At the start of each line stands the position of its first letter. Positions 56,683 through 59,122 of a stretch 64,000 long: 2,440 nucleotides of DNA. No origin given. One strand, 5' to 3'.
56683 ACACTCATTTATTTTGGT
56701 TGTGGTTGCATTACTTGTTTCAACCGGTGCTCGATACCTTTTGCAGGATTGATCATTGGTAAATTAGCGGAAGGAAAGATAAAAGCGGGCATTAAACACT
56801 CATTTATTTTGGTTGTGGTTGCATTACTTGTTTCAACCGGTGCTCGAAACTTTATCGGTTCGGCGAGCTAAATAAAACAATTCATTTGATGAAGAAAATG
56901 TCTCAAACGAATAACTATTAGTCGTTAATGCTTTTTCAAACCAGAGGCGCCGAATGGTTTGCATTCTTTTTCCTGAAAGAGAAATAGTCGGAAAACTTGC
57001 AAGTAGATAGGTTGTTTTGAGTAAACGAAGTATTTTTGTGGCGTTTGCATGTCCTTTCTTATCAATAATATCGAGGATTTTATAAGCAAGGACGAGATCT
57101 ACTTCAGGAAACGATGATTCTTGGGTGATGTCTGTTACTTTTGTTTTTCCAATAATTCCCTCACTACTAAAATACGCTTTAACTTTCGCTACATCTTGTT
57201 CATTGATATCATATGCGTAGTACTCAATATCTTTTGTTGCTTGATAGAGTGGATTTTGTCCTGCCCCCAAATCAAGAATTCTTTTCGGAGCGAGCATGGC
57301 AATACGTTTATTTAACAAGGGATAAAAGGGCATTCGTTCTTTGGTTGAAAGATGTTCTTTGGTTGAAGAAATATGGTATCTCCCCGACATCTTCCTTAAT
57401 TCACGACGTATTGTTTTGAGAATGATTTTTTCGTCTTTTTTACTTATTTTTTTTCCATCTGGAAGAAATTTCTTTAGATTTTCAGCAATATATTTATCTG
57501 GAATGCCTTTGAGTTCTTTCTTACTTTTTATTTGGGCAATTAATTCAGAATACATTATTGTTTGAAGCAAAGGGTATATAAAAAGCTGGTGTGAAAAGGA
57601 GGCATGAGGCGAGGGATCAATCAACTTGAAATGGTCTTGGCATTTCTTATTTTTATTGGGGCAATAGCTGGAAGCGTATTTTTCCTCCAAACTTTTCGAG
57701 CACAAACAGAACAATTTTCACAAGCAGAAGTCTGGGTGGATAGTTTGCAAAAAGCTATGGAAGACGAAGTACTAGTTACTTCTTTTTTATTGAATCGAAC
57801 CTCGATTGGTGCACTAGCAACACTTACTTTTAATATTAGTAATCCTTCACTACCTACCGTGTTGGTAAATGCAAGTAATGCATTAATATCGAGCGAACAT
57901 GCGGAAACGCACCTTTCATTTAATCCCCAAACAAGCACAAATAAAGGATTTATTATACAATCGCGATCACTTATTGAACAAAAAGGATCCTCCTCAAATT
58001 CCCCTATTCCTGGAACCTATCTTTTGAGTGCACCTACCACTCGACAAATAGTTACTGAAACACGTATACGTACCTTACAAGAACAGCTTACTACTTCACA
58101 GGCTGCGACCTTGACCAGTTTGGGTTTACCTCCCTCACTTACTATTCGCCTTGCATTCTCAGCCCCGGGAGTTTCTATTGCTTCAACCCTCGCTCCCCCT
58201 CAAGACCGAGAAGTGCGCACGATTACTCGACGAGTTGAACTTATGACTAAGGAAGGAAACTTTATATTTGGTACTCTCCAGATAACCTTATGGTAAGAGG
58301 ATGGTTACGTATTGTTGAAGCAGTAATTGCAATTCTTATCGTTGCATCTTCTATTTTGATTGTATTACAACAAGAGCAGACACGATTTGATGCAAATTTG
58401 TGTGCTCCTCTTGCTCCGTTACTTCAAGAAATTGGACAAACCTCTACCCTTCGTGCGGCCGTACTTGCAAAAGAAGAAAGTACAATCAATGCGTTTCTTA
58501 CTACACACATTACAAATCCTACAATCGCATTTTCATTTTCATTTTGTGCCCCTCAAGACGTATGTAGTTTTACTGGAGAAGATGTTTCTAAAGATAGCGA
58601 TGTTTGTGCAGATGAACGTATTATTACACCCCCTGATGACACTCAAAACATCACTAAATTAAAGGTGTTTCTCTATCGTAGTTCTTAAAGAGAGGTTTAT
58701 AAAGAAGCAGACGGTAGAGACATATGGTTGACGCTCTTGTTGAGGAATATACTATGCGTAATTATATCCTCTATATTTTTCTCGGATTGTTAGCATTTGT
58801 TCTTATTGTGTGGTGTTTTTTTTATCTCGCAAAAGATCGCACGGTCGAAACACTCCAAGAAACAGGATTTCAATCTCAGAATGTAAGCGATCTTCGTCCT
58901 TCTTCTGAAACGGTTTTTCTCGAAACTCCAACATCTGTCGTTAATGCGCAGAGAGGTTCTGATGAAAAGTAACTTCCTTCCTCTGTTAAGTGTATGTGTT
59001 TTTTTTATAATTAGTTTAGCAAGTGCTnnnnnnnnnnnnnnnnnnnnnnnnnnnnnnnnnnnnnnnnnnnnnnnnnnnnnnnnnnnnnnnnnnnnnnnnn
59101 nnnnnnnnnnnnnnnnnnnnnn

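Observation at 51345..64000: Compact type IV pilus-like locus coupled to giant LamG/glycine-rich surface proteins: a candidate host-attachment apparatus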

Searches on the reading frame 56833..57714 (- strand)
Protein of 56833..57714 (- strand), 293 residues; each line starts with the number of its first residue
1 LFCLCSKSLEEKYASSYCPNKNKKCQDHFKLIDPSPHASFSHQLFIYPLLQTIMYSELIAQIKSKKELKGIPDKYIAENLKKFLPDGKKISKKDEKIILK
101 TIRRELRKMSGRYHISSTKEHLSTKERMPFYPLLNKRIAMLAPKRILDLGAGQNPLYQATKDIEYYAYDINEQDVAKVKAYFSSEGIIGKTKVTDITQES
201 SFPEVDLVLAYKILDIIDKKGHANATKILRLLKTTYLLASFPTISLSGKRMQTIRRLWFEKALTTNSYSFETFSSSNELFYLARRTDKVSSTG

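Call 6: search_protein_families(library=pfam, max_evalue=0.1, proteins=[window:56833-57714:-])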
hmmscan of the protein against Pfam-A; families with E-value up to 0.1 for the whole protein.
window:56833-57714:- (293 aa): 6 families
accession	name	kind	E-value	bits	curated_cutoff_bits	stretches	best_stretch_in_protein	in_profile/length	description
PF07091.17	FmrO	-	1.1e-09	38.5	27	1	119-281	82-254/255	Ribosomal RNA methyltransferase (FmrO)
PF03848.20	TehB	-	0.00056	19.8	20.4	1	138-220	26-111/193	Tellurite resistance protein TehB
PF13649.12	Methyltransf_25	-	0.003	18.7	27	1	146-233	1-94/97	Methyltransferase domain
PF08242.18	Methyltransf_12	-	0.0089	17.2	30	1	147-232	1-92/98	Methyltransferase domain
PF08241.18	Methyltransf_11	-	0.038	15.1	21.2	1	147-233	1-88/95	Methyltransferase domain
PF13489.12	Methyltransf_23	-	0.09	12.9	27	0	141-241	21-118/164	Methyltransferase domain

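Call 62: search_solved_structures(query=window:56833-57555:-, max_evalue=0.01)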
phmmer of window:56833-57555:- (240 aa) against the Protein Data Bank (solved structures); distinct sequences matched with E-value up to 0.01: 11.
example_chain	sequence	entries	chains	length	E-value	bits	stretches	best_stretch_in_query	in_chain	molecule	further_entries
6pi9_A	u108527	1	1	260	1.8e-12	50.6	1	66-233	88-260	16S rRNA (guanine(1405)-N(7))-methyltransferase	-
3b89_A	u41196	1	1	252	1.4e-10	44.4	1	66-232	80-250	16S rRNA methylase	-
3frh_A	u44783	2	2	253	1.4e-10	44.4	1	66-232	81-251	16S rRNA methylase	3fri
3fzg_A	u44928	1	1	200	7e-10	42.2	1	67-229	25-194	16S rRNA methylase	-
8ghu_A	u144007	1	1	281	2e-07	34.1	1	33-231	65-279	16S rRNA (guanine(1405)-N(7))-methyltransferase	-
6pqb_A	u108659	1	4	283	2e-07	34.1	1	33-231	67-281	16S rRNA (guanine(1405)-N(7))-methyltransferase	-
6cn0_A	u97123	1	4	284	2e-07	34.1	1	33-231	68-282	16S rRNA (guanine(1405)-N(7))-methyltransferase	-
3lcu_A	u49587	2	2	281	7.8e-07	32.2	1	66-230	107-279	Sisomicin-gentamicin resistance methylase Sgm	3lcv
4dq0_A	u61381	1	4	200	0.0037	20.2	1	84-167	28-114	Tellurite resistance protein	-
2xva_A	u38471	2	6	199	0.0092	18.9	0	84-167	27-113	TELLURITE RESISTANCE PROTEIN TEHB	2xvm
2i6g_A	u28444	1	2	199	0.0094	18.9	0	87-162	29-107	Putative methyltransferase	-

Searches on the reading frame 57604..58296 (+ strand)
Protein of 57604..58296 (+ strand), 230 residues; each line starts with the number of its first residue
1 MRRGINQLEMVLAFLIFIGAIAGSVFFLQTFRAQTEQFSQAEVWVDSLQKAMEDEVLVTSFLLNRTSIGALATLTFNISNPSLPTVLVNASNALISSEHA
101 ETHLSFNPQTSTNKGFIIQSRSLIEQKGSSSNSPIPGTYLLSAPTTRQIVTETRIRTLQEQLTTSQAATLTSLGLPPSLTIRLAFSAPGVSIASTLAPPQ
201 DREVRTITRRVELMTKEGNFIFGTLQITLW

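Call 6: search_protein_families(library=pfam, max_evalue=0.1, proteins=[window:57604-58296:+])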
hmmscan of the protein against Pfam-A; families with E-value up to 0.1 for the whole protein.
window:57604-58296:+ (230 aa): 0 families

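Call 9: search_protein_families(library=ncbifam, max_evalue=0.01, proteins=[window:57604-58296:+])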
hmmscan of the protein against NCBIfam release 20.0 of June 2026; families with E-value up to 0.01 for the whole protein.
window:57604-58296:+ (230 aa): 0 families

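Call 55: search_protein_families(library=phrogs, max_evalue=0.01, proteins=[window:57604-58296:+])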
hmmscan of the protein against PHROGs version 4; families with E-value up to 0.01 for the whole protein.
window:57604-58296:+ (230 aa): 0 families

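Call 91: search_solved_structures(query=A6, max_evalue=1)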
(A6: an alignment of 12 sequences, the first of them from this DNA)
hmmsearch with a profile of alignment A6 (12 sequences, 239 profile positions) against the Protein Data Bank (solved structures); distinct sequences matched with E-value up to 1: 0.

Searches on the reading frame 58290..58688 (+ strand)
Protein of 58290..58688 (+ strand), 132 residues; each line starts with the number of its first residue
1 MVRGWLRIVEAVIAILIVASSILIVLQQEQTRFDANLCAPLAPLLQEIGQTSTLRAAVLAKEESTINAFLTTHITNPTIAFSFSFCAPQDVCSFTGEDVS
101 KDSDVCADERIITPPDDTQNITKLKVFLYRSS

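Call 6: search_protein_families(library=pfam, max_evalue=0.1, proteins=[window:58290-58688:+])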
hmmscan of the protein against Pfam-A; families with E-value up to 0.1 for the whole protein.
window:58290-58688:+ (132 aa): 0 families

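Call 9: search_protein_families(library=ncbifam, max_evalue=0.01, proteins=[window:58290-58688:+])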
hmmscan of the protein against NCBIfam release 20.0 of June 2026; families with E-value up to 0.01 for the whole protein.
window:58290-58688:+ (132 aa): 0 families

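Call 55: search_protein_families(library=phrogs, max_evalue=0.01, proteins=[window:58290-58688:+])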
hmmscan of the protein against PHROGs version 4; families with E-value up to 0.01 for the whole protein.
window:58290-58688:+ (132 aa): 0 families

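Call 92: search_solved_structures(query=A7, max_evalue=1)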
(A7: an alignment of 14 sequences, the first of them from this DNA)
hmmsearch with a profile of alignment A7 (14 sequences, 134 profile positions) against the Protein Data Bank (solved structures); distinct sequences matched with E-value up to 1: 1.
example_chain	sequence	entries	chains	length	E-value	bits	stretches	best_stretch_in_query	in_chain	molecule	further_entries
4zqg_A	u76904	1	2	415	0.36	14.4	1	63-128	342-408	1-deoxy-D-xylulose 5-phosphate reductoisomerase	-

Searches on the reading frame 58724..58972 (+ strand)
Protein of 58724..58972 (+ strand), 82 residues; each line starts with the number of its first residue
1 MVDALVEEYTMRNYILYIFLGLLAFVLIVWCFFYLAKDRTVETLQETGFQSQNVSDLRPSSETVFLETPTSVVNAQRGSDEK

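Call 8: search_protein_families(library=pfam, max_evalue=0.1, proteins=[window:58724-58972:+])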
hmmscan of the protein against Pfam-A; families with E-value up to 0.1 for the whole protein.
window:58724-58972:+ (82 aa): 1 family
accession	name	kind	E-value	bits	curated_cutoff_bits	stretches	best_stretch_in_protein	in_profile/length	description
PF15202.11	Adipogenin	-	0.027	15.1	27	1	5-39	8-44/79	Adipogenin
